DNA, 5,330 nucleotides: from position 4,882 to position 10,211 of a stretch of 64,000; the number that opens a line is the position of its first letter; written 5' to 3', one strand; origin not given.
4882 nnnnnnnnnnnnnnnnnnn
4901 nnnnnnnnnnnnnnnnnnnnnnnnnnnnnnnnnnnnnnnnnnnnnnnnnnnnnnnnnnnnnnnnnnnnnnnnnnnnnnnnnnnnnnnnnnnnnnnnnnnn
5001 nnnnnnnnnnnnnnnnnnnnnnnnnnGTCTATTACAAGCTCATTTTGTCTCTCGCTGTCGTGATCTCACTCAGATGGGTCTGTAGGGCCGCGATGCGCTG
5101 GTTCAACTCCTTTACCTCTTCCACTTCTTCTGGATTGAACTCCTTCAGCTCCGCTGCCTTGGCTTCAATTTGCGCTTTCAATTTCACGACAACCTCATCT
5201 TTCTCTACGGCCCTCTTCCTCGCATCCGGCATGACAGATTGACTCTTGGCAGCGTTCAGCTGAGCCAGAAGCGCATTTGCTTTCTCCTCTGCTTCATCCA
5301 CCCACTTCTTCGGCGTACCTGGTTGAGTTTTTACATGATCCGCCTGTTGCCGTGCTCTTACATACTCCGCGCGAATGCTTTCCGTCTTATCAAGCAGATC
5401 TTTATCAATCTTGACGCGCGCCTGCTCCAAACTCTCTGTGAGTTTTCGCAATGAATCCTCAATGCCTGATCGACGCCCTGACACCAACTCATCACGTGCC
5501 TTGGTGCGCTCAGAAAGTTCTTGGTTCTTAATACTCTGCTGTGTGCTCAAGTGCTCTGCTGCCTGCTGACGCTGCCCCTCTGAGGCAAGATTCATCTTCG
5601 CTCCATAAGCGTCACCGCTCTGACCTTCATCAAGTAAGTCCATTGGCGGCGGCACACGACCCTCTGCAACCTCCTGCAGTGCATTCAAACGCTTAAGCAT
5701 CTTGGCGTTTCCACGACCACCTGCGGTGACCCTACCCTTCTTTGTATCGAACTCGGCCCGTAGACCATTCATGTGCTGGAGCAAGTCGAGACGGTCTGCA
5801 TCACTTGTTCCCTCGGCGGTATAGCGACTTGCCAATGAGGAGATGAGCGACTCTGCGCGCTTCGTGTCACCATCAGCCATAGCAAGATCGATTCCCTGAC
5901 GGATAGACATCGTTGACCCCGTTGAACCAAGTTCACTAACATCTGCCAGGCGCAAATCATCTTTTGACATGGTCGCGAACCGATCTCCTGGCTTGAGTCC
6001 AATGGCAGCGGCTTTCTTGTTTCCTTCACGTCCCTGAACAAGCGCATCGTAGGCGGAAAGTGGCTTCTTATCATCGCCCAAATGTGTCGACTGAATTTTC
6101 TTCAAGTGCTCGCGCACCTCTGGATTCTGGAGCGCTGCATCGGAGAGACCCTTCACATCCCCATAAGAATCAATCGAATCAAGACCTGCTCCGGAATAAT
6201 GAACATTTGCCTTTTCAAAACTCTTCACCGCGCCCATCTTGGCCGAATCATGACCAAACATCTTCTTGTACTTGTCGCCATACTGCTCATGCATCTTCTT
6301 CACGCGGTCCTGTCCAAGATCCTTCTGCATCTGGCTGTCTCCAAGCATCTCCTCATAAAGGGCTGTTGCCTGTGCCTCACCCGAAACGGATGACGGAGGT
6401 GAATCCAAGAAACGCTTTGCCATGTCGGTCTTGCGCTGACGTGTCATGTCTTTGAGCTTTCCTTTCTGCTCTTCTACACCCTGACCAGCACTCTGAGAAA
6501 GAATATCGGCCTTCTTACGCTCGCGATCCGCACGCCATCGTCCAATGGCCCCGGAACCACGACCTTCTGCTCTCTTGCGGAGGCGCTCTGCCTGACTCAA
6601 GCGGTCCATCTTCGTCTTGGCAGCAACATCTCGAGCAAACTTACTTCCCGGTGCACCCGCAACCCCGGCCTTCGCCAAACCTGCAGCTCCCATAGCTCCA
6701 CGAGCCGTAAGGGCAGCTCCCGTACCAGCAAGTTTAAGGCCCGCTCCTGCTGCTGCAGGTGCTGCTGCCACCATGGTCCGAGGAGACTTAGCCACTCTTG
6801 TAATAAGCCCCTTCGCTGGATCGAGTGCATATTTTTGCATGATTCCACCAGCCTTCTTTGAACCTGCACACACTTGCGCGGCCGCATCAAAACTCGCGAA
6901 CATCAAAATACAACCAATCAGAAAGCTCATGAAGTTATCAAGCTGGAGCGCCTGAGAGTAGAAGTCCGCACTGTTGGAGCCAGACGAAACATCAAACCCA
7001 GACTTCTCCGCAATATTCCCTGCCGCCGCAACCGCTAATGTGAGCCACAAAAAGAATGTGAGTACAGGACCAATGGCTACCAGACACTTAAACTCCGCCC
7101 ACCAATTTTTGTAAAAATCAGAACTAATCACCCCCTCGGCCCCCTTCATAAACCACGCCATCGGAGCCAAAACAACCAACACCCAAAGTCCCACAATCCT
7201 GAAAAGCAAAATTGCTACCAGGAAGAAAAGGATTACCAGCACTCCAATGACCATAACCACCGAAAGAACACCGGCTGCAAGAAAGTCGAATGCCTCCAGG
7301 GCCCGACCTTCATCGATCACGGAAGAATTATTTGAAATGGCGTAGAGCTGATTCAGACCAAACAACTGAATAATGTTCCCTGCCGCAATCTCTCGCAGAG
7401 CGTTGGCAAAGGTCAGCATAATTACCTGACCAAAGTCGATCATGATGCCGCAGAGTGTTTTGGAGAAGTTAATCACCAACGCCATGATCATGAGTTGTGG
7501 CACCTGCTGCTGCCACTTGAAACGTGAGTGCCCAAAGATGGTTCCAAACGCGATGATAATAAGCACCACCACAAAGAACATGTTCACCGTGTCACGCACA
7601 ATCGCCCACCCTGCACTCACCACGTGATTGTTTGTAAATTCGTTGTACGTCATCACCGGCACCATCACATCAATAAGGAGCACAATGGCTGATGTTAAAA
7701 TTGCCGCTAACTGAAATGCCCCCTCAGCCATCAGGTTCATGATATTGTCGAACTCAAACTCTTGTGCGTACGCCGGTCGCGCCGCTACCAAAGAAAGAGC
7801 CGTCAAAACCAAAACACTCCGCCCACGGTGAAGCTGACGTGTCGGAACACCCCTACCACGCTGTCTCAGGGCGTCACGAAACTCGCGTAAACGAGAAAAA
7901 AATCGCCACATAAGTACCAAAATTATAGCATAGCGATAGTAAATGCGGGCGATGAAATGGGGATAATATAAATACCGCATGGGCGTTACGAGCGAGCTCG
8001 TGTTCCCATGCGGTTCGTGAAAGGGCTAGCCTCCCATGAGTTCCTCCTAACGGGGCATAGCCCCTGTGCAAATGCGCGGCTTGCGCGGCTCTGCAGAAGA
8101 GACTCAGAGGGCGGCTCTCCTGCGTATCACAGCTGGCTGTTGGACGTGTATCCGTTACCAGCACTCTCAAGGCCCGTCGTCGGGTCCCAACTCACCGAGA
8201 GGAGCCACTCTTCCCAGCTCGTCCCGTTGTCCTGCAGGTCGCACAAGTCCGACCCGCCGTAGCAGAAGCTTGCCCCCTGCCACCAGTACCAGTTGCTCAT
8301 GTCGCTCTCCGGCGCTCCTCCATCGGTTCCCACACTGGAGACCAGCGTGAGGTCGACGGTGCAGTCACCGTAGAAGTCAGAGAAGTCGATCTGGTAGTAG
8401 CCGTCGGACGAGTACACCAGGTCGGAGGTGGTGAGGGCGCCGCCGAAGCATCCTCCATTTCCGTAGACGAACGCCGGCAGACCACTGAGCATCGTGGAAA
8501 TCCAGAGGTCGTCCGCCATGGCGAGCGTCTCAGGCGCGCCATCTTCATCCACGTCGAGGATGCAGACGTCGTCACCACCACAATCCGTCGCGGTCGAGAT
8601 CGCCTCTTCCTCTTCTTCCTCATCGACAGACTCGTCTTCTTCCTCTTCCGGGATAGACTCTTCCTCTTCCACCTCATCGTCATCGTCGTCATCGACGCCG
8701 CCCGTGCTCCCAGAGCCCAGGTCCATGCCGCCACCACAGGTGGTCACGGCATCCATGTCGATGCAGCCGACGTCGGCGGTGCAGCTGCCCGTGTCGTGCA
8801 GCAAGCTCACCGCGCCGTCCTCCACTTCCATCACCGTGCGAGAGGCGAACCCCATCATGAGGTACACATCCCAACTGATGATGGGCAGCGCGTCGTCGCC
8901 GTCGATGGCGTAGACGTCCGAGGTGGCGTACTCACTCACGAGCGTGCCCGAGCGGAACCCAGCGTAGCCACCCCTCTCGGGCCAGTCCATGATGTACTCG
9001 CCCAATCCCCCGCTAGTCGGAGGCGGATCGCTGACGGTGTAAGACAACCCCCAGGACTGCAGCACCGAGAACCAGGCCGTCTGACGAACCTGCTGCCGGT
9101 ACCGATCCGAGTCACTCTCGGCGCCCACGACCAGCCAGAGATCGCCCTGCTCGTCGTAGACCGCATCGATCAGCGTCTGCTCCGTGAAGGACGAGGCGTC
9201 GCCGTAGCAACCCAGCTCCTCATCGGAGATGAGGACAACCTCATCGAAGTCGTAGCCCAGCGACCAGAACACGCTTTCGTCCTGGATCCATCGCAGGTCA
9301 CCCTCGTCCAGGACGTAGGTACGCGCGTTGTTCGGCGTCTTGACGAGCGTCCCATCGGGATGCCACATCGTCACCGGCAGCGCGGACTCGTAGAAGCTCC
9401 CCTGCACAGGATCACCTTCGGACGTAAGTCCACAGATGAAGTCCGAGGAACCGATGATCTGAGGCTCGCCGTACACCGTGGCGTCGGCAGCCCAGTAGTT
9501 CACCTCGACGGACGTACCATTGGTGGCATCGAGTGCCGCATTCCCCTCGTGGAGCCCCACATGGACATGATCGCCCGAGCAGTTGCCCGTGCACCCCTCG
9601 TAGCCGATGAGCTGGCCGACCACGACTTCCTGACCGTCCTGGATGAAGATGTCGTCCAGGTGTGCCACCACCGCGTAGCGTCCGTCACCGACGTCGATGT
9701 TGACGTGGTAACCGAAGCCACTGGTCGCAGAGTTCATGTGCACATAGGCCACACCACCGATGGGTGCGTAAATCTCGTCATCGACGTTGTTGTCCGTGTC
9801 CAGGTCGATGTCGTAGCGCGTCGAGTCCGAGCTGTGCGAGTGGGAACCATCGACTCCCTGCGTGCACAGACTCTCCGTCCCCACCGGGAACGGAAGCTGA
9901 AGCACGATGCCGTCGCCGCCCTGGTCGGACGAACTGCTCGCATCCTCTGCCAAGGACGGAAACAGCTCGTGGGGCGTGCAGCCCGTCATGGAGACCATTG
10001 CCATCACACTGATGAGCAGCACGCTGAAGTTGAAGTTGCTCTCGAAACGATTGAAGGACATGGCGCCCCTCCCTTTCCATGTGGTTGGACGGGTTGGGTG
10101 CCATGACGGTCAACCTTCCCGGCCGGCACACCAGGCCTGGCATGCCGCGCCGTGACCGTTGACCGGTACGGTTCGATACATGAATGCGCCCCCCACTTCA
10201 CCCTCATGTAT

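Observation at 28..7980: Minimal Gram-positive-type type IV secretion-like cluster at the window edge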

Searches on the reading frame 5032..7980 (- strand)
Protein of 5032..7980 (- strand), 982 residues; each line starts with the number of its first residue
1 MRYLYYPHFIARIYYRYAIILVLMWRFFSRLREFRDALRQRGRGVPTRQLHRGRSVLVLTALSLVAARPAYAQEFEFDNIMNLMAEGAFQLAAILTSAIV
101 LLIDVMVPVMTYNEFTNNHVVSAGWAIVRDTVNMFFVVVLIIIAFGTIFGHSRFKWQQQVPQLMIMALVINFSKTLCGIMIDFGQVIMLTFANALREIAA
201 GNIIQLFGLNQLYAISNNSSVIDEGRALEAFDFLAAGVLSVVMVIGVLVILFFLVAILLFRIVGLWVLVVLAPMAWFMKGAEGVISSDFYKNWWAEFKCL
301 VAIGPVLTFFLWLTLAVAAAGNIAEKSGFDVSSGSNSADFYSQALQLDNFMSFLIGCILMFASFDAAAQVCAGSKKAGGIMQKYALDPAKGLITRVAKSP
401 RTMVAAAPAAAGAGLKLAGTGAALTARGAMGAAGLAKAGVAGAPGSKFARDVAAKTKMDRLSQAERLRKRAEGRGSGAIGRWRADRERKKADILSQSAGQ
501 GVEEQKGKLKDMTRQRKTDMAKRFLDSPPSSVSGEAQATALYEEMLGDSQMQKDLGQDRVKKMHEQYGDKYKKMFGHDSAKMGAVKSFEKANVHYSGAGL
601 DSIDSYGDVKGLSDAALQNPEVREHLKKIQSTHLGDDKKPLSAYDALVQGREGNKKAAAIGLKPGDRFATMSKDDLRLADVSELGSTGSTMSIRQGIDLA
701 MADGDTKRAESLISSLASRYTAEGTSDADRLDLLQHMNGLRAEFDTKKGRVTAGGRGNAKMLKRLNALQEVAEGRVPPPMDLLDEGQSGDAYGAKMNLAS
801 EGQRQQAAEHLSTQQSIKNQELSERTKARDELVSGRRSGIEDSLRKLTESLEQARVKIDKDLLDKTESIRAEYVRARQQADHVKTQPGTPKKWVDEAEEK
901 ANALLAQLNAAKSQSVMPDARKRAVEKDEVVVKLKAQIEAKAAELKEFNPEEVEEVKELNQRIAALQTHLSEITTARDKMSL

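Call 3: search_protein_families(library=pfam, proteins=[window:5032-7980:-], max_evalue=0.1)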
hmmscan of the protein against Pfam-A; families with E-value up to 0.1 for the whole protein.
window:5032-7980:- (982 aa): 0 families

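Call 4: search_protein_families(library=ncbifam, proteins=[window:5032-7980:-], max_evalue=0.1)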
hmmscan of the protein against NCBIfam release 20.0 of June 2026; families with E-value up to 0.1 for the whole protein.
window:5032-7980:- (982 aa): 0 families

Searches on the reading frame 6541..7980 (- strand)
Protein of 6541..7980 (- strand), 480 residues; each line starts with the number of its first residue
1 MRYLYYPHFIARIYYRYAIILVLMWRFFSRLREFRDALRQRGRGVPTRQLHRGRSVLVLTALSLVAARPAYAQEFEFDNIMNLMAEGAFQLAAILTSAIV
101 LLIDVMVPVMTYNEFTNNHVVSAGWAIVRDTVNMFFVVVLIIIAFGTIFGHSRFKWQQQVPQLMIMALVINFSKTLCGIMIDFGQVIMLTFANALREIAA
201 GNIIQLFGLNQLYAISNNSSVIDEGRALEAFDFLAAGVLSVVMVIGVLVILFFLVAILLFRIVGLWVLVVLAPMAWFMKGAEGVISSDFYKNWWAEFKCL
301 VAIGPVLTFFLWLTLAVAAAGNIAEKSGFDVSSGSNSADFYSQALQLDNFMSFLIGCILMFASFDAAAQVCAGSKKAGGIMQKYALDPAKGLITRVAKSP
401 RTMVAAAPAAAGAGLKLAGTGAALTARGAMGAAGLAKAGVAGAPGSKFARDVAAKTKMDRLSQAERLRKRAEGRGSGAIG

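Call 23: search_protein_families(library=pfam, alignment_id=A1, max_evalue=1)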
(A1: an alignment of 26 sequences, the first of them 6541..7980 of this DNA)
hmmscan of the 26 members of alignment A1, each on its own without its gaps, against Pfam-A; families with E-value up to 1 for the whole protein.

A. member 1, window:6541-7980:- (480 aa): 0 families

B. families by the number of members that match (of 26 scanned): 7 families
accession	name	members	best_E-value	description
PF04610.19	TrbL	3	1.5e-05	TrbL/VirB6 plasmid conjugal transfer protein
PF20312.3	DUF6608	1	0.022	Family of unknown function (DUF6608)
PF19883.4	DUF6356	1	0.022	Family of unknown function (DUF6356)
PF16485.10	PLN_propep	1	0.21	Protealysin propeptide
PF19819.4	DUF6302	1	0.21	Family of unknown function (DUF6302)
PF19587.5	DUF6094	1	0.22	Uncharacterised methyltransferase family (DUF6094)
PF15339.11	Afaf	1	0.91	Acrosome formation-associated factor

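Call 24: search_solved_structures(query=A1, max_evalue=10, show_alignments=2)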
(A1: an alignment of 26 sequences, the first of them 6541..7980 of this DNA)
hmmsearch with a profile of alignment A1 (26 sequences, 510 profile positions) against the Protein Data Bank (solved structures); distinct sequences matched with E-value up to 10: 0.

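Call 28: find_homologous_proteins(query=window:6541-7980:-, max_evalue=0.001)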
Query window:6541-7980:- (480 aa): 27 proteins with E <= 0.001 among 8000 candidates.
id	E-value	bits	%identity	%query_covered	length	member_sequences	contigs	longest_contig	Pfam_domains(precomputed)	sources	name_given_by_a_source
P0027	1.7e-125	437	50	92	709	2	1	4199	-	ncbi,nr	ncbi:MAG: hypothetical protein P8J32_01335, partial [bacterium]|nr:hypothetical protein [bacterium]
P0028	8.4e-122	425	57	81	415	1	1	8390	-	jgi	jgi:hypothetical protein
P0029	2.1e-117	411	66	61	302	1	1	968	-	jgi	jgi:hypothetical protein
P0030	1.8e-112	395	50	89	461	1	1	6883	-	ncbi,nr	ncbi:hypothetical protein HQ487_01005, partial [Candidatus Uhrbacteria bacterium]|nr:hypothetical pr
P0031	1.8e-109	385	51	90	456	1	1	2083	-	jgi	-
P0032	1.2e-105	372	58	68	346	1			-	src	-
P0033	1.2e-104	369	63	56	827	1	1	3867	-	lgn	-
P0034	5.6e-104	367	69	52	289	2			-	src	-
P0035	9.2e-99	349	43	94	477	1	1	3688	-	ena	-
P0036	6.6e-94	333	50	70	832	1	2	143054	-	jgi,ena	jgi:hypothetical protein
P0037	1.5e-90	322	49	66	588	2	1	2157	-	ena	-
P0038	7.2e-90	320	55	61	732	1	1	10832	-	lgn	-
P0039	4.7e-85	304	44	83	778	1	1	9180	-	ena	-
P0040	4.9e-85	304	50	64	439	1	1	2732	-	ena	-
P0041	3.4e-83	298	44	63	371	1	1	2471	-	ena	-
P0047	1.0e-46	178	41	50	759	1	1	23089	-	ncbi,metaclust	ncbi:MAG: hypothetical protein UY81_C0011G0022, partial [Candidatus Giovannonibacteria bacterium GW2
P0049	7.7e-45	172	34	75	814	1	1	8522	-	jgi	jgi:hypothetical protein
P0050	5.9e-41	159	32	78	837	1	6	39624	-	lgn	-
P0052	1.9e-34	137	30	72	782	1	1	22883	PF19590.5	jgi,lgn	jgi:hypothetical protein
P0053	1.5e-30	125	33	44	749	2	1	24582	PF19590.5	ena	-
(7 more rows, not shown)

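Call 29: search_protein_families(library=pfam, proteins=[P0052, P0053, P0049, P0050, P0047], max_evalue=0.1)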
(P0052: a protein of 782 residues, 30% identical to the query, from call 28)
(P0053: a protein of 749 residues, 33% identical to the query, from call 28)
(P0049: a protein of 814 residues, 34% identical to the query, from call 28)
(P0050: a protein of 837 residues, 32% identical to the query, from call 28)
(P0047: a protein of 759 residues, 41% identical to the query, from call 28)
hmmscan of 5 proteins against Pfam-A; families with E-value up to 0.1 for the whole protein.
P0052 (782 aa): 1 family
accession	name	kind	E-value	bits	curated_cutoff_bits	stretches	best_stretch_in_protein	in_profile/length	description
PF04610.19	TrbL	-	0.00014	22.2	25.9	1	136-307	18-191/215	TrbL/VirB6 plasmid conjugal transfer protein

P0053 (749 aa): 1 family
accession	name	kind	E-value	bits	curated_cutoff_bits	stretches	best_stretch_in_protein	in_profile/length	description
PF04610.19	TrbL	-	7.7e-05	23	25.9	1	54-216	27-188/215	TrbL/VirB6 plasmid conjugal transfer protein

P0049 (814 aa): 0 families

P0050 (837 aa): 1 family
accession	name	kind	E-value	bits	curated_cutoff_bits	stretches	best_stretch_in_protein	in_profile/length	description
PF12787.12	EcsC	-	0.04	14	30.4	0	431-537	5-116/240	EcsC protein family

P0047 (759 aa): 0 families

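Call 51: predict_structure(alignment_id=A4)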
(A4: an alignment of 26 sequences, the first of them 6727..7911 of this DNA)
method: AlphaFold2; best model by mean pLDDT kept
length: 395 residues; sequences in the alignment: 26
mean_pLDDT: 76.6   pTM: 0.68
mean pLDDT of the five models: 76.6, 75.8, 73.7, 71.9, 71.9
residues with pLDDT >= 90: 119; 70-90: 150; 50-70: 73; < 50: 53
segments of 3 or more residues with pLDDT < 50: 44-50, 300-318, 368-370, 374-395
pLDDT, mean of each block of 10 residues (from residue 1): 78 79 52 63 46 76 87 89 90 93 95 89 84 82 92 95 93 78 67 59 64 85 89 93 96 90 90 95 92 72 44 49 73 87 89 74 55 46 39 33
secondary structure, 60 per line:
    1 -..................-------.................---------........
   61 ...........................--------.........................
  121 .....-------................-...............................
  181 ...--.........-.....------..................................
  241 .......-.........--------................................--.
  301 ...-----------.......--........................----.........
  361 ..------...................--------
elements in order: H2-19 H27-43 H53-87 H96-125 H133-148 H150-183 H186-194 H196-200 H207-247 H249-257 H266-297 H300-303 H315-321 H324-347 H352-362 H369-387

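Call 54: fold_search(model_id=the predicted structure, library=pdb)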
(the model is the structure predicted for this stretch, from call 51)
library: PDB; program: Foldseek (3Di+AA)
matches with E <= 10: 313; with E <= 0.001: 0
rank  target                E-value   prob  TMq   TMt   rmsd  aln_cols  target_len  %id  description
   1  8rtd_L                3.0e-02  0.93  0.24  0.31  11.3       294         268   16  Stalk-Arches-IMC structure from the fully-assembled R388 type IV secretion system determined by cryo-EM. (released 2024-06-19)
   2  7o3v_G                1.5e-01  0.85  0.27  0.37  11.7       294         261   16  Stalk complex structure (TrwJ/VirB5-TrwI/VirB6) from the fully-assembled R388 type IV secretion system determined by c (released 2022-06-22)
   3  9ngy_FP1              1.8e-01  0.51  0.20  0.12  33.9       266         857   13  In situ cryo-EM structure of protochannel (DotA-IcmX) of the Legionella Dot/Icm T4SS machine (released 2025-09-17)
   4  7p5m_A                3.4e-01  0.14  0.15  0.15  32.6       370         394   13  Cryo-EM structure of human TTYH2 in lipid nanodiscs (released 2021-08-11)
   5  7ung_D2               4.2e-01  0.23  0.18  0.18  54.3       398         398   12  48-nm repeat of the human respiratory doublet microtubule (released 2022-10-05)
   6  7sqc_1K               6.8e-01  0.16  0.19  0.21  49.7       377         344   10  Ciliary C1 central pair apparatus isolated from Chlamydomonas reinhardtii (released 2022-04-13)
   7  8iyj_A2               7.1e-01  0.20  0.21  0.20  53.4       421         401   10  Cryo-EM structure of the 48-nm repeat doublet microtubule from mouse sperm (released 2023-07-05)
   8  8to0_j                7.8e-01  0.16  0.19  0.21  51.5       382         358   11  48-nm repeating structure of doublets from mouse sperm flagella (released 2023-11-01)
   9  8otz_Cv               7.8e-01  0.15  0.17  0.17  54.8       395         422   10  48-nm repeat of the native axonemal doublet microtubule from bovine sperm (released 2023-11-22)
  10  9g71_A                7.8e-01  0.09  0.13  0.13  25.1       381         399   10  Cryo-EM structure of TTYH2 in complex with lipids in GDN (released 2025-05-21)
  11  7p54_A                7.8e-01  0.08  0.13  0.13  31.3       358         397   14  Cryo-EM structure of human TTYH2 in GDN (released 2021-08-11)
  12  8i7r_B8               8.1e-01  0.13  0.17  0.17  55.5       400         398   12  In situ structure of axonemal doublet microtubules in mouse sperm with 48-nm repeat (released 2023-10-11)
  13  9cpc_3F               8.5e-01  0.16  0.19  0.19  56.0       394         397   10  Atomic model of porcine brain ventricles cilia doublet microtubule (48-nm periodicity) (released 2024-10-23)
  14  8j07_8L               8.9e-01  0.21  0.21  0.22  55.3       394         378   12  96nm repeat of human respiratory doublet microtubule and associated axonemal complexes (released 2023-07-26)
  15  7rro_A2               8.9e-01  0.15  0.19  0.19  51.1       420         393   10  Structure of the 48-nm repeat doublet microtubule from bovine tracheal cilia (released 2021-10-27)
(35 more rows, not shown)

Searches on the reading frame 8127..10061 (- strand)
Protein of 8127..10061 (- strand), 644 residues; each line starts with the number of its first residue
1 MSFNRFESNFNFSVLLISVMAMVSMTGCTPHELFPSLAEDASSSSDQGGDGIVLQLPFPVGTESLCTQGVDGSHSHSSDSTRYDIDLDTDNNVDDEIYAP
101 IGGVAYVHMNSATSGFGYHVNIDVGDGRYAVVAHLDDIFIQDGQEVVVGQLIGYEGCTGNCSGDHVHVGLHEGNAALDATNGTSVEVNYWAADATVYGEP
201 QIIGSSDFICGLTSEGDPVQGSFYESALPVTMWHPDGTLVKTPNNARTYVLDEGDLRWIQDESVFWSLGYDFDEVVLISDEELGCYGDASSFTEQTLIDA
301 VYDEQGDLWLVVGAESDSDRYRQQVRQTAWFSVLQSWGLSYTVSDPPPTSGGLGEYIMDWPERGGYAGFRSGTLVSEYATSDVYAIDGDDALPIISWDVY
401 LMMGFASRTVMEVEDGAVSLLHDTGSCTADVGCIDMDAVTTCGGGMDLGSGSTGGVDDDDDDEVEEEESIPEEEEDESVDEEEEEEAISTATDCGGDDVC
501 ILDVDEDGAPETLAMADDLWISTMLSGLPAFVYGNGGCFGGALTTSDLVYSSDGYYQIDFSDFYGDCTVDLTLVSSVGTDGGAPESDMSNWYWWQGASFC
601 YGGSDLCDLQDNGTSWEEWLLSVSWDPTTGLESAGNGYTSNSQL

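Call 3: search_protein_families(library=pfam, proteins=[window:8127-10061:-], max_evalue=0.1)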
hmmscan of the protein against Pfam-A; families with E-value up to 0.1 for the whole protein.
window:8127-10061:- (644 aa): 2 families
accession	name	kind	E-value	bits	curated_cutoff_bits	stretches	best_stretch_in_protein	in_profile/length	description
PF01551.29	Peptidase_M23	-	1.6e-13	51.1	28.7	1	88-178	7-95/96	Peptidase family M23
PF07423.16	DUF1510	-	0.07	13.8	23.1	0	474-512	21-59/93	Domain of unknown function (DUF1510)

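Call 4: search_protein_families(library=ncbifam, proteins=[window:8127-10061:-], max_evalue=0.1)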
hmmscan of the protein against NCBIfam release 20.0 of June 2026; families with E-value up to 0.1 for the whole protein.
window:8127-10061:- (644 aa): 9 families
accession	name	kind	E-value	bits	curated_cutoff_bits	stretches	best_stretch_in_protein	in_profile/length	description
NF052336.1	PdgHdaseHSB100310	equivalog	1.5e-12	47.5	500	1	75-174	48-145/316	peptidoglycan hydrolase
NF052530.1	Heli_ShapePgp3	exception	4.9e-08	32.4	300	1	117-179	198-260/270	peptidoglycan metallopeptidase Pgp3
NF053825.1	PdgNdpepShyA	equivalog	3.5e-05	22.7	700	1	117-179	327-389/425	peptidoglycan DD-endopeptidase ShyA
NF052529.1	PG_M23_Pgp6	exception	0.00015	20.6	600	1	83-170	334-419/452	peptidoglycan metallopeptidase Pgp6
NF008652.0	PRK11649.1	equivalog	0.00044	19.1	341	1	112-173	339-400/439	murein DD-endopeptidase MepM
NF040883.1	amid_act_ActS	equivalog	0.0074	15.6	375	1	90-170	142-220/242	amidase activator ActS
NF053824.1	PdgNdpepShyC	equivalog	0.02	13.8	700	1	118-168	328-378/429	peptidoglycan DD-endopeptidase ShyC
NF041208.1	celldiv_DipM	equivalog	0.027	13.7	740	1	112-174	346-408/419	cell division endopeptidase DipM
NF008123.1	PRK10871.1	equivalog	0.055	12.8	311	1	107-162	287-342/365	murein hydrolase activator NlpD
